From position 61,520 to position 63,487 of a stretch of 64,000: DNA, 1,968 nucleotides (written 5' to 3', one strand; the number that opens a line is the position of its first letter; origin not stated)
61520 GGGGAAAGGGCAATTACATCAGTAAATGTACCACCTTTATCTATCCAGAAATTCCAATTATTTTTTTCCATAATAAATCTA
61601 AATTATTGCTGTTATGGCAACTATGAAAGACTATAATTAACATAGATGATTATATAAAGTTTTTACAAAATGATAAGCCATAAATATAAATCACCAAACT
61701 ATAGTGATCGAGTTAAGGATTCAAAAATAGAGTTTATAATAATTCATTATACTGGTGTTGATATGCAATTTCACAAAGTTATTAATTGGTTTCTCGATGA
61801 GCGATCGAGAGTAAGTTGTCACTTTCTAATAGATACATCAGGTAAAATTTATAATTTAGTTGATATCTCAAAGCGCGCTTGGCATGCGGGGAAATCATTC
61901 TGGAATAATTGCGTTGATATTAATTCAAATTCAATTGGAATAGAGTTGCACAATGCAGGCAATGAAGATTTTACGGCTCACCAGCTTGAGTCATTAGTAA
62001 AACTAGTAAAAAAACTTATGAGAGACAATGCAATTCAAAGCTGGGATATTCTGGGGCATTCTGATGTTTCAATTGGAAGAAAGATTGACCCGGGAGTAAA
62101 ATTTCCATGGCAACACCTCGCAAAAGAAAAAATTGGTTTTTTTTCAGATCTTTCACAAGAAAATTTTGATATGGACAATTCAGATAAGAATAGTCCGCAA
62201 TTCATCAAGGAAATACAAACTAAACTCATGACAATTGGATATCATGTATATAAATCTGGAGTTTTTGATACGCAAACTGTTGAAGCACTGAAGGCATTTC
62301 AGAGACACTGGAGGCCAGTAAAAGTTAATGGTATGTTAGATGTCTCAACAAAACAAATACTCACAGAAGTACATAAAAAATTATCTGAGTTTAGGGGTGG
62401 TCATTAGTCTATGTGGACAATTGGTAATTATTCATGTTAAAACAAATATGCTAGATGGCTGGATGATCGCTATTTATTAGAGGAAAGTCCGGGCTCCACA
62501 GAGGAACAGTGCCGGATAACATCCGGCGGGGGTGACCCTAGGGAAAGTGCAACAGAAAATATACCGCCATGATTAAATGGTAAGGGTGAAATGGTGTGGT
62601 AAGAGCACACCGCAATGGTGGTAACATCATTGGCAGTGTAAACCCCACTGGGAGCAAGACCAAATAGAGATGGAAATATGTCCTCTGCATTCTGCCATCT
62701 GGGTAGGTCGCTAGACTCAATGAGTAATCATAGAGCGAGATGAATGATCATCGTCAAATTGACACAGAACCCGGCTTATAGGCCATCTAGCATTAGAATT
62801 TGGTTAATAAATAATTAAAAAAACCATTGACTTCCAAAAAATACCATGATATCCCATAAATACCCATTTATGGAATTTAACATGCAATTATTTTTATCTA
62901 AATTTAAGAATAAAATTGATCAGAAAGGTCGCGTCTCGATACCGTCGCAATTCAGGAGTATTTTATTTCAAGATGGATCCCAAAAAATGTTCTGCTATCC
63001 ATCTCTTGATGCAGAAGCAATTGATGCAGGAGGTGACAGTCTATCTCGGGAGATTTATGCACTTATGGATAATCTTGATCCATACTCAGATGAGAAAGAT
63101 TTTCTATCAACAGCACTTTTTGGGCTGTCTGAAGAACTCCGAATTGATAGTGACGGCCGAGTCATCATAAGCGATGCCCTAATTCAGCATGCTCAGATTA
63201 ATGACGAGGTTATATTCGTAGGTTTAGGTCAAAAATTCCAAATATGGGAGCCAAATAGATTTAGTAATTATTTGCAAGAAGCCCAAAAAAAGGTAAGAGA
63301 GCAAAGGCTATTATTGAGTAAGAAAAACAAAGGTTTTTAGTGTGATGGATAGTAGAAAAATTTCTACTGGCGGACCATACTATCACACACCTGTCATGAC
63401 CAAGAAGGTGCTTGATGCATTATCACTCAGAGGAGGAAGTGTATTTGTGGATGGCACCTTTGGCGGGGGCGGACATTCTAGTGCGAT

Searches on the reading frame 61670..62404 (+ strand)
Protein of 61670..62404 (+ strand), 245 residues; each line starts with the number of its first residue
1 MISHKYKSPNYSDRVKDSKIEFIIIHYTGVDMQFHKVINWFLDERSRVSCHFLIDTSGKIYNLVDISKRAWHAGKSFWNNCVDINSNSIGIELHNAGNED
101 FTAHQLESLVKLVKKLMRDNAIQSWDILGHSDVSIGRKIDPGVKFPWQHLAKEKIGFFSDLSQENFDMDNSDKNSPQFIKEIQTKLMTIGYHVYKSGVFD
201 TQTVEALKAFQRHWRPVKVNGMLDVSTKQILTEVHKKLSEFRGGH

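Call 53: search_protein_families(library=pfam, proteins=[window:61670-62404:+], max_evalue=0.001)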
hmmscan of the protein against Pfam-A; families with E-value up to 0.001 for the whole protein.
window:61670-62404:+ (245 aa): 3 families
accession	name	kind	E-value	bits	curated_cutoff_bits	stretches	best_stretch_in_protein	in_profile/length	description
PF01510.30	Amidase_2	-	1.8e-31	109.6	26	1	18-142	3-130/131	N-acetylmuramoyl-L-alanine amidase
PF01471.23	PG_binding_1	-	7e-09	36.2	23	1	178-231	4-57/57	Putative peptidoglycan binding domain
PF02973.23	Sialidase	-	0.00056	19.9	26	0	44-117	31-100/189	Sialidase, N-terminal domain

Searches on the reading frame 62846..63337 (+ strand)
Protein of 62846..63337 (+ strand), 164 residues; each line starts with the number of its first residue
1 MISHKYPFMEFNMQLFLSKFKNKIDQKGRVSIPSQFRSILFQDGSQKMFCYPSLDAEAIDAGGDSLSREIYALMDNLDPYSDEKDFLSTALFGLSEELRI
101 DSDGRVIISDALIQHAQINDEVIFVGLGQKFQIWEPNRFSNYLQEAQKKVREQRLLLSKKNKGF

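Call 53: search_protein_families(library=pfam, proteins=[window:62846-63337:+], max_evalue=0.001)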
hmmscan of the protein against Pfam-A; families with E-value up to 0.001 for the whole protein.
window:62846-63337:+ (164 aa): 1 family
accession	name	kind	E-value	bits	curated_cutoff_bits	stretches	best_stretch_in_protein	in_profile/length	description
PF02381.23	MraZ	-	2.2e-18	66.4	23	1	92-149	2-59/72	MraZ protein, putative antitoxin-like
